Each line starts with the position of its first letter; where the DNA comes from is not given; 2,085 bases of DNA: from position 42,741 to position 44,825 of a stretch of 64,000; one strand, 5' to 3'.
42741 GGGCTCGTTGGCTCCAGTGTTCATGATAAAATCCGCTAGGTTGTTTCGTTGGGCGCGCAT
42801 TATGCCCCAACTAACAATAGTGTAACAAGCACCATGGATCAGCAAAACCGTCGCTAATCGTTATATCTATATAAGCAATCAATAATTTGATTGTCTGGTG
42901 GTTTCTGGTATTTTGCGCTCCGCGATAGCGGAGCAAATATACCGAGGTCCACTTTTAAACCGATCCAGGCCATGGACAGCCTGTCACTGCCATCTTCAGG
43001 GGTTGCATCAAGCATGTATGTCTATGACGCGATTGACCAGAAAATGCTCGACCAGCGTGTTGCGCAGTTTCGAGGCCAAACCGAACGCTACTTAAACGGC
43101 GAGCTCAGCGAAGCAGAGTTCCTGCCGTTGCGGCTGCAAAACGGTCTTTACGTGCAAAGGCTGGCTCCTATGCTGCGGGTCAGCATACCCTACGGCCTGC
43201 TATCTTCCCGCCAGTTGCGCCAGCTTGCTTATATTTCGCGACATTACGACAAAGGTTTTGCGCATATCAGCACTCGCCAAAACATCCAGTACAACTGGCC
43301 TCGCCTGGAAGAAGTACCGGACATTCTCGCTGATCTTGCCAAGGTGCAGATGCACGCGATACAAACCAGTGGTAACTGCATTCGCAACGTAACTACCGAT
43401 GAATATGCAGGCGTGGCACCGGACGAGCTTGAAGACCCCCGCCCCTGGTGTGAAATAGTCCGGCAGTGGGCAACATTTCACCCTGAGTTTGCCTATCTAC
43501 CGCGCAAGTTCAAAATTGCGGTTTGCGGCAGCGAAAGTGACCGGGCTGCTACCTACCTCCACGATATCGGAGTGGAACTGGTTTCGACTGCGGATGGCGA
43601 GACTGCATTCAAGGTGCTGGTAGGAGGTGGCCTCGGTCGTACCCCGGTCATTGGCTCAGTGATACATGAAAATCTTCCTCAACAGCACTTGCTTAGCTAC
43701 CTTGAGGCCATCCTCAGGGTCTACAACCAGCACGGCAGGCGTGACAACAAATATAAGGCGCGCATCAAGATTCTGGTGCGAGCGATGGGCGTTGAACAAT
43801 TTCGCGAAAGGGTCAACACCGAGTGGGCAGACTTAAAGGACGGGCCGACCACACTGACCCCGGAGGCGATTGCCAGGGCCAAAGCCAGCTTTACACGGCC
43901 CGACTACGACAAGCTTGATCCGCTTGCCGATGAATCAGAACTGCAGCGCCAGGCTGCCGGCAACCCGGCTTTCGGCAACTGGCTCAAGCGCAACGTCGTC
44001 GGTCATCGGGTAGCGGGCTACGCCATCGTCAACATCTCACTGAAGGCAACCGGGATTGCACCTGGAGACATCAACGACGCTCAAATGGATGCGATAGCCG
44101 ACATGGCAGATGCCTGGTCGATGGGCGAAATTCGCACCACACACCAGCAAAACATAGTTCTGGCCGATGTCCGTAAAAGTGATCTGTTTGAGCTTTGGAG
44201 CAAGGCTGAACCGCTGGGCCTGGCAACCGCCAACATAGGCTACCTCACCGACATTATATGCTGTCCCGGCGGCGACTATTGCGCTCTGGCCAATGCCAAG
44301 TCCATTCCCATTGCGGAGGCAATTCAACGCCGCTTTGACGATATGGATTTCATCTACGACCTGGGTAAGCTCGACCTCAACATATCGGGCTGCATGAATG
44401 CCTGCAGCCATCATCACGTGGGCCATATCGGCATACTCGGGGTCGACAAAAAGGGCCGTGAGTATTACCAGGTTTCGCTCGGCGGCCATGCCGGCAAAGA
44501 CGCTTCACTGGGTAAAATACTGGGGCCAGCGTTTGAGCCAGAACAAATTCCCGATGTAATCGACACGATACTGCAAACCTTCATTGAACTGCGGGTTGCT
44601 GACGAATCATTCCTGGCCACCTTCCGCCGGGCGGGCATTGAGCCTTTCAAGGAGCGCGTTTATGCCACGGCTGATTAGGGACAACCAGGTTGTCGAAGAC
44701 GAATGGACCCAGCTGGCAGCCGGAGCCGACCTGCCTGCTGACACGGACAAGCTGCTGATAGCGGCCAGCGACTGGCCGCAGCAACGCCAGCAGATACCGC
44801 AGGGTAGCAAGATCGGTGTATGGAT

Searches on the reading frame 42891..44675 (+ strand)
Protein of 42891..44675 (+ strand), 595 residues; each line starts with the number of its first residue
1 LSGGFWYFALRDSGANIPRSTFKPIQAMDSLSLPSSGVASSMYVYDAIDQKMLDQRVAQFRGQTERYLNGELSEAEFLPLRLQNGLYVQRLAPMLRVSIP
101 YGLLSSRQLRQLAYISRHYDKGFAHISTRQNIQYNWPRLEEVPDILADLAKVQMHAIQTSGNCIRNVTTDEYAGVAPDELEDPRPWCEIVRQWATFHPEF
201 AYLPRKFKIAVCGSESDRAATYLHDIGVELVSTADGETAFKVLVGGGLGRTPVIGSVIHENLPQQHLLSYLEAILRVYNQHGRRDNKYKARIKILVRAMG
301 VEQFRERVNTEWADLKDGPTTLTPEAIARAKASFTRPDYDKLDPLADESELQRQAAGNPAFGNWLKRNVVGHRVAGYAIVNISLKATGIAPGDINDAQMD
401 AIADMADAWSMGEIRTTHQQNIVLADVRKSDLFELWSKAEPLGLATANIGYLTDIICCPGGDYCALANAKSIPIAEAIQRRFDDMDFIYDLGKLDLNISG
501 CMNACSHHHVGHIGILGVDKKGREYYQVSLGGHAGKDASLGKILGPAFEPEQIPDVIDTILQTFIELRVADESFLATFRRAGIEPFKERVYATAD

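Call 50: search_protein_families(library=pfam, proteins=[window:42891-44675:+], max_evalue=0.00001)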
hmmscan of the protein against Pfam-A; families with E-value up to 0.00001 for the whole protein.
window:42891-44675:+ (595 aa): 2 families
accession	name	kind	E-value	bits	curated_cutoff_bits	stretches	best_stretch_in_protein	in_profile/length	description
PF01077.27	NIR_SIR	-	2.9e-63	212.5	27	2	160-313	1-155/158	Nitrite and sulphite reductase 4Fe-4S domain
PF03460.22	NIR_SIR_ferr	-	1.3e-29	102.2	24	2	94-151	11-68/69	Nitrite/Sulfite reductase ferredoxin-like half domain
